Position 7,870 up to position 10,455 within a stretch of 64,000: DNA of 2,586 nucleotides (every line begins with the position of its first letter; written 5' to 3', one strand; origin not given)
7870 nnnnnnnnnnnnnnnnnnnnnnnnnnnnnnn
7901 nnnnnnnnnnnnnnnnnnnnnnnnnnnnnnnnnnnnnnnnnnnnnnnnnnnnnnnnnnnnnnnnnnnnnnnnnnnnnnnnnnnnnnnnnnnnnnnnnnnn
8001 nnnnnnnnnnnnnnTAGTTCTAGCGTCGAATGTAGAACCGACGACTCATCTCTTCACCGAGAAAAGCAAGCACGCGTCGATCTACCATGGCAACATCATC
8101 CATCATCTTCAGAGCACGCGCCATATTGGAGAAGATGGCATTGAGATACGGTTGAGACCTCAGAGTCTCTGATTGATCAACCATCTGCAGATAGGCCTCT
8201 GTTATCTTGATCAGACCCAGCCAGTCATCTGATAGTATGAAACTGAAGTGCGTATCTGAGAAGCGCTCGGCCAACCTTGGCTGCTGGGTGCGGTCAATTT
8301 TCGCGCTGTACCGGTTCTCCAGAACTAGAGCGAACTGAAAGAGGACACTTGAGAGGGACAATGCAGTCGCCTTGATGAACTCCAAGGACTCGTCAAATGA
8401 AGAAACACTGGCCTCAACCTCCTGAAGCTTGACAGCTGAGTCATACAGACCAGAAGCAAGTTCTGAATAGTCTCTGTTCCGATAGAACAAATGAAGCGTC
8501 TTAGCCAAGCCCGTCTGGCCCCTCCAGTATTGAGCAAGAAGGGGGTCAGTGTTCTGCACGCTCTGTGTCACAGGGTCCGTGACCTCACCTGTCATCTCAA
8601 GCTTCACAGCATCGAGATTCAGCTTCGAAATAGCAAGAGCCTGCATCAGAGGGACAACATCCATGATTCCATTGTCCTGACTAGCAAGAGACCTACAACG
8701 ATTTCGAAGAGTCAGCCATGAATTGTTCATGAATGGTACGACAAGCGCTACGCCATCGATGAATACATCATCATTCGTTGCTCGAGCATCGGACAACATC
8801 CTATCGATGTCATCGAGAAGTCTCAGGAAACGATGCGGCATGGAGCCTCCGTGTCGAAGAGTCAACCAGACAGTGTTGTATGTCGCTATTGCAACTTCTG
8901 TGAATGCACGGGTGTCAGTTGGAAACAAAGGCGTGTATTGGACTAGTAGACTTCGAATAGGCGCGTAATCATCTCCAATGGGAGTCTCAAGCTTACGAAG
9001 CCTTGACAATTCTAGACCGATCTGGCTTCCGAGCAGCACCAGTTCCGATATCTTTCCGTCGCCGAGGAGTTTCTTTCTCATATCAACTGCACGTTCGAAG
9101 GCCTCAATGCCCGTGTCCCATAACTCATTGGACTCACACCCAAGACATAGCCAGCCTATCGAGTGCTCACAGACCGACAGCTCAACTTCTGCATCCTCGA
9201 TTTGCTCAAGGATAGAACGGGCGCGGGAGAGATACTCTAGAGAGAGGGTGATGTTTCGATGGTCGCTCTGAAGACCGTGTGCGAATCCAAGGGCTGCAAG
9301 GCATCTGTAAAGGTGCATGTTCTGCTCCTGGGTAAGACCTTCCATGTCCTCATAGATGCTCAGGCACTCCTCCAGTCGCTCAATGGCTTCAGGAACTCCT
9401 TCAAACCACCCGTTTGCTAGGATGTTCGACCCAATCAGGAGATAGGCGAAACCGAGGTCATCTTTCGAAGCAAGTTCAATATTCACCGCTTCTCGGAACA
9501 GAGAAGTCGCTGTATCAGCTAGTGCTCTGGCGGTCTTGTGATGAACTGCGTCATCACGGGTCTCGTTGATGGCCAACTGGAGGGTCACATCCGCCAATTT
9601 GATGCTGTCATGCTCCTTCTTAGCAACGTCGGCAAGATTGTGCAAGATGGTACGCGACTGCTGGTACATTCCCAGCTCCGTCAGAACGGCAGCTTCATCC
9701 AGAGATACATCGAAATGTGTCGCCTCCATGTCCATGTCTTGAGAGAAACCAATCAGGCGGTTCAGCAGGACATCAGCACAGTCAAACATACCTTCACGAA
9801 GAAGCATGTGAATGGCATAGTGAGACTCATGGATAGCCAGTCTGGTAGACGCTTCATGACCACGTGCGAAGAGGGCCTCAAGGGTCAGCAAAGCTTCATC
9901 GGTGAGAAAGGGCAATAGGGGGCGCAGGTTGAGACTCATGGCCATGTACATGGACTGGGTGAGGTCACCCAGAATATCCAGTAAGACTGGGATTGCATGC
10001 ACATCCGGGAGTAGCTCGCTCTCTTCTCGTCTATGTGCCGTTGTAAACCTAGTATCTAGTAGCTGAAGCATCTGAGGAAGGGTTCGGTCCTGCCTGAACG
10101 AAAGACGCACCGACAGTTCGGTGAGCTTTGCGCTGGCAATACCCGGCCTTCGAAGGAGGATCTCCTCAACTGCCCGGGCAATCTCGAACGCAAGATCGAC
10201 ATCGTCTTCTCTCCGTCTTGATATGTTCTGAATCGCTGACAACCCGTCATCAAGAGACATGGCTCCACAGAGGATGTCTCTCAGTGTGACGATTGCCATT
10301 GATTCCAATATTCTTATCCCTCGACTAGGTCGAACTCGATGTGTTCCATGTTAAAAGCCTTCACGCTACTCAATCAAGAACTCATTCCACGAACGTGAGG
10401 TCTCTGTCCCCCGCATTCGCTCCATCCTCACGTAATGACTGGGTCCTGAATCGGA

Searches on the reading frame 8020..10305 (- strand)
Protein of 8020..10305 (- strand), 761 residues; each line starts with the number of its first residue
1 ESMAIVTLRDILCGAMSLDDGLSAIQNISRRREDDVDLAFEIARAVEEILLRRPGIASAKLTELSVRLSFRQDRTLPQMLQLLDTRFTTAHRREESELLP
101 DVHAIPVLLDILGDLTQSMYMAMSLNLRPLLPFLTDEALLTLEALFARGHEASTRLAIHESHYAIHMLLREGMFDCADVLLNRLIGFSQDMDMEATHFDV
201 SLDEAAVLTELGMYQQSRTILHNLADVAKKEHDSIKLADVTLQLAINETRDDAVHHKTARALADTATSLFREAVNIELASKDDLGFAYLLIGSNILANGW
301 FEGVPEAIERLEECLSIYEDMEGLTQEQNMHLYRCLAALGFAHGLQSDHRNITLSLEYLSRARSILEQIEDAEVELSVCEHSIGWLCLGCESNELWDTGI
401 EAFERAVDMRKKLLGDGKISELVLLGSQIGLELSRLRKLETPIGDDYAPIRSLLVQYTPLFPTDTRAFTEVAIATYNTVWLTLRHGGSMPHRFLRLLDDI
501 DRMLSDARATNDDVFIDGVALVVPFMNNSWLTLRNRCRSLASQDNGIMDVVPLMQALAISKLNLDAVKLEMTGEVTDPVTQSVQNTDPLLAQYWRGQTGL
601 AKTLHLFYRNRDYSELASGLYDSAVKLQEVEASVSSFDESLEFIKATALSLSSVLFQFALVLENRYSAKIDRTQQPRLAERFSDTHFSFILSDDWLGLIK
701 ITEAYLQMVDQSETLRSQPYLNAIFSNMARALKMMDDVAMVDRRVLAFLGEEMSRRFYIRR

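Call 15: search_protein_families(library=pfam, proteins=[window:8020-10305:-])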
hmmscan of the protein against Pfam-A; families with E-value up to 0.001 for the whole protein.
window:8020-10305:- (761 aa): 1 family
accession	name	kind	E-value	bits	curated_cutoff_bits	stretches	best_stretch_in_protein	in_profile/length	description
PF13424.12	TPR_12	-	3.1e-06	27.7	30.1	0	205-249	10-56/77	Tetratricopeptide repeat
